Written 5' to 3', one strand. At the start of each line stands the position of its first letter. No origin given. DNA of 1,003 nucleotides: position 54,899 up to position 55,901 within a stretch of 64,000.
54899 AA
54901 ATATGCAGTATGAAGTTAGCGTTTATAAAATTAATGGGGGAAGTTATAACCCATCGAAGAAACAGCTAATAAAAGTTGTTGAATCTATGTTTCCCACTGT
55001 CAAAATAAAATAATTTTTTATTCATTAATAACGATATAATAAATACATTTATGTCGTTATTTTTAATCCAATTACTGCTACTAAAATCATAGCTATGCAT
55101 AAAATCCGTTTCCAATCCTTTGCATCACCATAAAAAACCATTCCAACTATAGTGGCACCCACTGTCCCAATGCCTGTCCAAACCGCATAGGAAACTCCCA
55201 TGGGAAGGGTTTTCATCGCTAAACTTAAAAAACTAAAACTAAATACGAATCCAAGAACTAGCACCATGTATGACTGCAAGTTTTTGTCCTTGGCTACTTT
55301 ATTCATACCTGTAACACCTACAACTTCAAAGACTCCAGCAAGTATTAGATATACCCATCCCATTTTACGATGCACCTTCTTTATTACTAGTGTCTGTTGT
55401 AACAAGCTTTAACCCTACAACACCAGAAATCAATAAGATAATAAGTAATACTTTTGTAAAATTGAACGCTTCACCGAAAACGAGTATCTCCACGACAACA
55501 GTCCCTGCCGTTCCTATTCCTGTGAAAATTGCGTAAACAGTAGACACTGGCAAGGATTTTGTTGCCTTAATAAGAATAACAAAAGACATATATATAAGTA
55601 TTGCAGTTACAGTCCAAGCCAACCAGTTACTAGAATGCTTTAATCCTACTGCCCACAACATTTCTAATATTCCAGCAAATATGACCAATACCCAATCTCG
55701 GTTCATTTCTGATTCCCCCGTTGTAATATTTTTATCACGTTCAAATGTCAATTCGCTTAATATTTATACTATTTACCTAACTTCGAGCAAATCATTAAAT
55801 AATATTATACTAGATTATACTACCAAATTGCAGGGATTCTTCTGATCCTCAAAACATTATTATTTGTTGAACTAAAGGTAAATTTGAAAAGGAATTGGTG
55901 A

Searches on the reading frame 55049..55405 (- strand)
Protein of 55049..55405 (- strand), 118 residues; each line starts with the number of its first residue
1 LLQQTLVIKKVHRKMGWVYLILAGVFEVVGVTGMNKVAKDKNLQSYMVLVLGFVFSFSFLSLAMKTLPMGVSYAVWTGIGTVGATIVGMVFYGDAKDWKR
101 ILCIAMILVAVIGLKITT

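Call 15: search_protein_families(library=pfam, proteins=[window:55049-55405:-], max_evalue=0.01)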
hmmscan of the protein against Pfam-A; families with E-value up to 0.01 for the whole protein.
window:55049-55405:- (118 aa): 1 family
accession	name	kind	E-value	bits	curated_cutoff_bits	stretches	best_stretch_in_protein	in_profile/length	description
PF00893.25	Multi_Drug_Res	-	1.7e-29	102.6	23.7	1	15-107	1-93/93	Small Multidrug Resistance protein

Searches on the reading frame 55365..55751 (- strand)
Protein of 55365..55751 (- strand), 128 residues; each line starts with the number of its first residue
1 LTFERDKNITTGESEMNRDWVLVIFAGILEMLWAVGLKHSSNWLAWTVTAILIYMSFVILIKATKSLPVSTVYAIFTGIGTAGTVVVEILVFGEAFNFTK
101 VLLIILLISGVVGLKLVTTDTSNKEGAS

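Call 15: search_protein_families(library=pfam, proteins=[window:55365-55751:-], max_evalue=0.01)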
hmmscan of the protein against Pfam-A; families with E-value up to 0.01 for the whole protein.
window:55365-55751:- (128 aa): 2 families
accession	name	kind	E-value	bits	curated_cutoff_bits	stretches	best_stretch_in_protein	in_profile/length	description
PF00893.25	Multi_Drug_Res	-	1.1e-21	77.6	23.7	1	19-107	2-93/93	Small Multidrug Resistance protein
PF00892.27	EamA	-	2.3e-05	25.1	28.2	1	23-113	38-132/135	EamA-like transporter family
